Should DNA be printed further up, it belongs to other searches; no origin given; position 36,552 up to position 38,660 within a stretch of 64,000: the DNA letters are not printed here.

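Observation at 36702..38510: Orphan CpaF/TadA-family secretion ATPase fused to an N-terminal STAS domain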

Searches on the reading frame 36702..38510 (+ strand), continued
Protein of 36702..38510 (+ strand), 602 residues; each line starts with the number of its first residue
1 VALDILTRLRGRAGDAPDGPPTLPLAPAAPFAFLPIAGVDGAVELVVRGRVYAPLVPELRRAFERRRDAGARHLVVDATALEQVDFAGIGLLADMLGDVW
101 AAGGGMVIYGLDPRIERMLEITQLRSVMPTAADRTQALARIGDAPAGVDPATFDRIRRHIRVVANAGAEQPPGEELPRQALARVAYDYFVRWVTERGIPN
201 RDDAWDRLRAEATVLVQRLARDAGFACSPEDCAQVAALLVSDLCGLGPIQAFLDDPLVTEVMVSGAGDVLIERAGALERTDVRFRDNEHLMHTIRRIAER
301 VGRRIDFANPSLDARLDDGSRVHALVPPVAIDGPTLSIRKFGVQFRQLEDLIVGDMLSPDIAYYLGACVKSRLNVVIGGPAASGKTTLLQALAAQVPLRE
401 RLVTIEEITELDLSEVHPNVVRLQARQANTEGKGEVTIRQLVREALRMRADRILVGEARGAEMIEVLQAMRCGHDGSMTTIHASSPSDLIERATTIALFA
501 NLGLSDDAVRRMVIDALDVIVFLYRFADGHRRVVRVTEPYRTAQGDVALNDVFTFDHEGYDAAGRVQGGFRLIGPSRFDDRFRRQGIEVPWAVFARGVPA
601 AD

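Call 33: search_solved_structures(query=window:36702-38507:+, max_evalue=0.001, show_alignments=1)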
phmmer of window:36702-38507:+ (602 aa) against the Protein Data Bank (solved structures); distinct sequences matched with E-value up to 0.001: 23.
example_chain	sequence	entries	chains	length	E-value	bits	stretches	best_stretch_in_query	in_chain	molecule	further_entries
8rjf_A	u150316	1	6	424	1.9e-85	290.8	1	233-590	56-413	Pilus assembly ATPase CpaF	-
8rkd_E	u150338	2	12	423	1.9e-85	290.8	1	233-590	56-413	Pilus assembly ATPase CpaF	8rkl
9e24_A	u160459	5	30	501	3.4e-85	290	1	233-589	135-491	CpaF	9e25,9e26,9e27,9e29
2gza_A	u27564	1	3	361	1.6e-36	129.3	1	244-530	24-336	Type IV secretion system protein VirB11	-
4ii7_A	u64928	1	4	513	1.6e-32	116.1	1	240-498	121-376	FlaI ATPase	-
2oap_1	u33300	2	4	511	9.8e-32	113.5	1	209-494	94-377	Type II secretion system protein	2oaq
4ihq_A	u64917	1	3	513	1.1e-31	113.4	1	240-498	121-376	FlaI ATPase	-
6bge_A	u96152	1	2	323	1.2e-19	73.6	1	253-514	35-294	VirB11-like protein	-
1g6o_A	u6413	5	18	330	1.2e-19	73.5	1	253-514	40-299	CAG-ALPHA | virB11 homolog | Cag-alfa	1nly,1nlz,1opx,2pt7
8dze_A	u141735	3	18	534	1.1e-05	27.5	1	376-492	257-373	BfpD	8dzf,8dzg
6ojx_A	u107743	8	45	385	3.4e-05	25.9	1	370-494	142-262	Twitching motility pilus retraction ATPase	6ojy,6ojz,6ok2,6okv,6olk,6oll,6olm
5zfq_A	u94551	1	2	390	4.8e-05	25.4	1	370-494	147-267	Twitching motility pilus retraction protein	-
1th8_B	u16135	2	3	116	0.00019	23.4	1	64-142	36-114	Anti-sigma F factor antagonist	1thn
1tid_B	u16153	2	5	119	0.00021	23.2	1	64-142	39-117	Anti-sigma F factor antagonist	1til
5fl3_A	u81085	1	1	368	0.00024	23.1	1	367-485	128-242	PILI RETRACTION PROTEIN PILT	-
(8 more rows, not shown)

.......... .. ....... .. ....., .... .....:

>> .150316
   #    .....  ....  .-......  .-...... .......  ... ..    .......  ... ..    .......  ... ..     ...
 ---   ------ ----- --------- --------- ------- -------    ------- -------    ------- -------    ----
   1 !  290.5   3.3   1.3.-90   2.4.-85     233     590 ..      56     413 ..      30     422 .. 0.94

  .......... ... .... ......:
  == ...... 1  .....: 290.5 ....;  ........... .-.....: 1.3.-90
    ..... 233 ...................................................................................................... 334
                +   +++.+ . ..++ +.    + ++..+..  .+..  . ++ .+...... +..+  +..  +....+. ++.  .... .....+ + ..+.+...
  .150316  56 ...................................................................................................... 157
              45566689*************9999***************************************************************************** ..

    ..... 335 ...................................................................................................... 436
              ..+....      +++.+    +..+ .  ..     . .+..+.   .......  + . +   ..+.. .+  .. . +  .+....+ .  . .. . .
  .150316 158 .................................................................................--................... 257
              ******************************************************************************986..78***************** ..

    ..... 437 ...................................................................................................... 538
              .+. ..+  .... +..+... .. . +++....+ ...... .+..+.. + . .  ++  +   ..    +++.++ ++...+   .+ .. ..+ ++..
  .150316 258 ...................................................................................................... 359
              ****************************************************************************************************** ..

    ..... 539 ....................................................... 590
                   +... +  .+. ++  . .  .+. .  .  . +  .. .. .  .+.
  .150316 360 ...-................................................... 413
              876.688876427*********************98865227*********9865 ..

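Call 57: predict_structure(alignment_id=A3)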
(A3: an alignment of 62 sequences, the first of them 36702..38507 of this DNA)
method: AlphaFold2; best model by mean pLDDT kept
length: 602 residues; sequences in the alignment: 62
mean_pLDDT: 89.5   pTM: 0.68
mean pLDDT of the five models: 89.5, 88.0, 87.7, 86.0, 84.9
residues with pLDDT >= 90: 424; 70-90: 131; 50-70: 32; < 50: 15
segments of 3 or more residues with pLDDT < 50: 11-19
pLDDT, mean of each block of 10 residues (from residue 1): 60 46 71 96 97 93 97 98 94 96 96 93 93 97 83 87 65 77 93 89 89 96 94 93 90 90 93 86 92 94 87 88 91 91 77 92 97 98 91 94 80 79 88 92 94 94 94 94 97 94 92 97 93 97 95 96 90 97 96 78 39
secondary structure, 60 per line:
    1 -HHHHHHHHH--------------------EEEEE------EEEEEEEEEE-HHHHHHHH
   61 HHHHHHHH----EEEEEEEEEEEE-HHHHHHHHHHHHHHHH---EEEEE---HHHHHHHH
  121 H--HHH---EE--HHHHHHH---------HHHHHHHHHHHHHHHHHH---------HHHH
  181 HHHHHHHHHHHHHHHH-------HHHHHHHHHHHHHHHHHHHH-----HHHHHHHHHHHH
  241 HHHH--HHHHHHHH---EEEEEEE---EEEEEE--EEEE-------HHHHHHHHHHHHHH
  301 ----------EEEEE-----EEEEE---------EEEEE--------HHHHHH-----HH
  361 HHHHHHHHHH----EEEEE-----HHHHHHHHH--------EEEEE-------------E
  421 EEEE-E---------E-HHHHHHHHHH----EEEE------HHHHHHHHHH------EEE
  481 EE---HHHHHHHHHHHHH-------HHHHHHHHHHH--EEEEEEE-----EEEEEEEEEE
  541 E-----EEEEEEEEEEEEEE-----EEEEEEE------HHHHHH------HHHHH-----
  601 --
elements in order: H2-10 E31-35 E42-51 H53-68 E73-84 H86-101 E105-109 H113-121 H134-140 H150-167 H177-196 H204-223 H229-244 H247-254 E258-264 E268-273 E276-279 H287-300 E311-315 E321-325 E335-339 H348-353 H359-370 E375-379 H385-393 E402-406 E420-424 H438-447 E452-455 H462-471 E478-482 H486-498 H506-516 E519-525 E531-541 E547-560 E566-572 H579-584 H591-595

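Call 61: fold_search(model_id=the predicted structure, library=pdb)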
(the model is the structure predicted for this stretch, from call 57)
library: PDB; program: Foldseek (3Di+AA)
matches with E <= 10: 1708; with E <= 0.001: 254
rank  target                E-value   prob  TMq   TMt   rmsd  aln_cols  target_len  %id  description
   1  8rjf_A                4.3e-45  1.00  0.50  0.66   6.6       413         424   38  TadA/CpaF with ADP (released 2024-08-14)
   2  8rkd_A                8.1e-44  1.00  0.49  0.66   6.6       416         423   38  TadA/CpaF with AMPPNP (released 2024-08-14)
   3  9e24_A                5.2e-42  1.00  0.48  0.65   8.1       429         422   37  Closed structure of CpaF without nucleotides (Apo dataset) (released 2025-04-23)
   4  8rkd_B                1.7e-39  1.00  0.51  0.70   6.1       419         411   36  TadA/CpaF with AMPPNP (released 2024-08-14)
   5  2oap_2                9.6e-29  1.00  0.48  0.56   7.8       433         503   24  Crystal structure of the archaeal secretion ATPase GspE in complex with AMP-PNP (released 2007-02-13)
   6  2oap_1                1.0e-28  1.00  0.43  0.50   8.0       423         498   25  Crystal structure of the archaeal secretion ATPase GspE in complex with AMP-PNP (released 2007-02-13)
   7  4ihq_A                1.3e-28  1.00  0.43  0.50   9.6       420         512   26  Archaellum Assembly ATPase FlaI bound to ADP (released 2013-03-06)
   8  4ihq_C                7.3e-28  1.00  0.46  0.53   7.4       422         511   26  Archaellum Assembly ATPase FlaI bound to ADP (released 2013-03-06)
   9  4ii7_C                7.7e-28  1.00  0.45  0.52   7.6       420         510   26  Archaellum Assembly ATPase FlaI (released 2013-03-06)
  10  4ii7_D                1.0e-27  1.00  0.41  0.49   9.6       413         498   27  Archaellum Assembly ATPase FlaI (released 2013-03-06)
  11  4ii7_B                1.8e-27  1.00  0.42  0.50   9.0       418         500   25  Archaellum Assembly ATPase FlaI (released 2013-03-06)
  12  4ii7_A                6.3e-26  1.00  0.44  0.52   7.8       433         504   26  Archaellum Assembly ATPase FlaI (released 2013-03-06)
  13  2gza_B                3.8e-25  1.00  0.28  0.51  15.1       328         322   32  Crystal structure of the VirB11 ATPase from the Brucella Suis type IV secretion system in complex with sulphate (released 2006-07-11)
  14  2gza_C                3.8e-24  1.00  0.27  0.49  14.9       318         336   32  Crystal structure of the VirB11 ATPase from the Brucella Suis type IV secretion system in complex with sulphate (released 2006-07-11)
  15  2gza_A                9.0e-24  1.00  0.27  0.50  14.9       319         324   33  Crystal structure of the VirB11 ATPase from the Brucella Suis type IV secretion system in complex with sulphate (released 2006-07-11)
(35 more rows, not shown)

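Call 65: list_cluster_members(proteins=[P0037, P0034, P0041, P0128, P0001])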
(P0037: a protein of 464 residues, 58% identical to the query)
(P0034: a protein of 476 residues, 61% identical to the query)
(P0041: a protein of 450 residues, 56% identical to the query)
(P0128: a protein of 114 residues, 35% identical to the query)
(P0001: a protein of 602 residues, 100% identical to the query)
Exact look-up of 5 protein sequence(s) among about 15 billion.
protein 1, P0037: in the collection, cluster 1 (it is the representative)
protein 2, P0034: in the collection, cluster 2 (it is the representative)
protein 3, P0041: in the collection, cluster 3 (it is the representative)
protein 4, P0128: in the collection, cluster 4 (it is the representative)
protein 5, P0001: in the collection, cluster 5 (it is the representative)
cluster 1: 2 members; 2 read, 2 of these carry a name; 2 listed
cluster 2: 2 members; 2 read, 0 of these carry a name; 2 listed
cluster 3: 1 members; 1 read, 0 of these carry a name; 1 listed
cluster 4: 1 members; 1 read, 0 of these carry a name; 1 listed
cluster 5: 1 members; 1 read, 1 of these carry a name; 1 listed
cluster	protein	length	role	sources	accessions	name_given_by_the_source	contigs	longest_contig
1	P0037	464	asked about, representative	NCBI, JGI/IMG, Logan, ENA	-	pilus assembly protein CpaF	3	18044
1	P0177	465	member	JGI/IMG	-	pilus assembly protein CpaF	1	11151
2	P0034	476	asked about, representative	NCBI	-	-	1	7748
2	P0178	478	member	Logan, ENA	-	-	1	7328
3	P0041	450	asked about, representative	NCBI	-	-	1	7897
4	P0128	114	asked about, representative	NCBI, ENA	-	-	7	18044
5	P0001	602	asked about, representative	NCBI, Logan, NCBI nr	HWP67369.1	MAG TPA: ATPase, T2SS/T4P/T4SS family [Candidatus Limnocylindria bacterium] | ATPase, T2SS/T4P/T4SS family [Candidatus Limnocylindria bacterium]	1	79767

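Call 68: search_protein_families(library=padloc, proteins=[window:36702-38507:+, L006:8580-9647:+, L006:9652-10005:+, L006:10001-11365:+, L006:11369-11782:+], max_evalue=0.001)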
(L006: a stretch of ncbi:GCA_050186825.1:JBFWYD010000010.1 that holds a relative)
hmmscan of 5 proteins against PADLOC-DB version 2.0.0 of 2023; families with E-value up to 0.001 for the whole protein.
window:36702-38507:+ (602 aa): 0 families

L006:8580-9647:+ (356 aa): 0 families

L006:9652-10005:+ (118 aa): 0 families

L006:10001-11365:+ (455 aa): 0 families

L006:11369-11782:+ (138 aa): 0 families

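Call 78: find_encoding_contigs(protein=P0009, flank=6000, max_places=2)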
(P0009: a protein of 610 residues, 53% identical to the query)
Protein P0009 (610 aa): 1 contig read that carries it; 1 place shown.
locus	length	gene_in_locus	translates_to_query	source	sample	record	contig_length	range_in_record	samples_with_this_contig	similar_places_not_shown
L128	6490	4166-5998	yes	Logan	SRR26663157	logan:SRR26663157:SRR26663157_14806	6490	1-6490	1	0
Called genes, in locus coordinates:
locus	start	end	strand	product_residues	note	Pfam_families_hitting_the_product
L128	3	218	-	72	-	?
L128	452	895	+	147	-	PF14325:DUF4383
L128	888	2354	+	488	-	PF03364:Polyketide_cyc, PF00106:adh_short, PF08659:KR, PF13561:adh_short_C2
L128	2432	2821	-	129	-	-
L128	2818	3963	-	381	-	-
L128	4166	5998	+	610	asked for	PF01740:STAS, PF13466:STAS_2 (weak), PF00437:T2SSE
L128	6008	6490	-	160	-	?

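Call 79: find_encoding_contigs(protein=P0004, flank=6000, max_places=2)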
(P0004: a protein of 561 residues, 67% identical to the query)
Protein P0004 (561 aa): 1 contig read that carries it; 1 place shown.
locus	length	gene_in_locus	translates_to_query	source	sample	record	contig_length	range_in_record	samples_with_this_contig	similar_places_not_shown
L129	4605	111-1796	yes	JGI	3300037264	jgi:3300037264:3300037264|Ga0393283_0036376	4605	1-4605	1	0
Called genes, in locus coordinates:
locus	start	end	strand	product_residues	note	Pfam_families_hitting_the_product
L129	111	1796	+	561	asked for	PF01740:STAS, PF13466:STAS_2 (weak), PF00437:T2SSE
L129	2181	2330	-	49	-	-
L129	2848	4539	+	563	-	-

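Call 80: find_encoding_contigs(protein=P0002, flank=6000, max_places=2)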
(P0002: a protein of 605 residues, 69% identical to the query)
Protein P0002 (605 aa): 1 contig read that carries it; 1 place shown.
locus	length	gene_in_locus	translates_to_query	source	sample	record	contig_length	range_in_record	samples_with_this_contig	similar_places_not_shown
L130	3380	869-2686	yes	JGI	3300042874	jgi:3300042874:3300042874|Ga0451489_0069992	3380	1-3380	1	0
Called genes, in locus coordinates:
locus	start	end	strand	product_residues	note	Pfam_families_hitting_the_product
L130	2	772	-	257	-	?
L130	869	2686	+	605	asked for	PF01740:STAS (weak), PF00437:T2SSE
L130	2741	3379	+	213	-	?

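Call 82: search_protein_representatives(protein=window:36702-38507:+)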
Query: 602 residues. Proteins with E-value up to 0.001 (for the whole library): 23610; up to 1e-10: 15322; up to 1e-30: 4467. The best 150 are listed.
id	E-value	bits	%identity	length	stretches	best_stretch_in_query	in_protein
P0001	0.0e+00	1319.0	100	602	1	1-602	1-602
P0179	8.2e-263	889.7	46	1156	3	208-570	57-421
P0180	6.4e-219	744.8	39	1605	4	239-594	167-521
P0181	9.2e-183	625.4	44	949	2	212-595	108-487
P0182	2.4e-165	567.9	41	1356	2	221-597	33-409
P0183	5.0e-162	556.9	42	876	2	215-596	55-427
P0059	8.5e-152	523.2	57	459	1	155-591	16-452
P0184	5.7e-149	513.8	43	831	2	229-574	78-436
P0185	5.0e-136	471.1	42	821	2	212-574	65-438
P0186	4.5e-112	392.0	41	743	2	197-595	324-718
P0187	2.2e-111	389.7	40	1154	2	213-553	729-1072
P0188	2.2e-109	383.1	34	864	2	237-568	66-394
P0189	2.1e-107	376.5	40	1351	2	205-575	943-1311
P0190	1.0e-105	371.0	44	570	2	252-555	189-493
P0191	1.8e-99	350.4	45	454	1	153-594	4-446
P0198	1.8e-94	333.9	45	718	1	232-594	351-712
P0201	1.4e-92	327.6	44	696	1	210-589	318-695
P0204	3.6e-91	323.0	44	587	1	235-598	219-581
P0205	4.6e-91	322.6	44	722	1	223-595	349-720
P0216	3.1e-90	319.9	39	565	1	134-596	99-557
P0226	2.6e-88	313.6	38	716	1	155-596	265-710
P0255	5.3e-86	305.9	40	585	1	121-574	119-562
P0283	3.1e-84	300.1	42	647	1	132-590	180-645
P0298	1.1e-83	298.2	39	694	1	175-599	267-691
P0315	6.2e-83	295.8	36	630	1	114-599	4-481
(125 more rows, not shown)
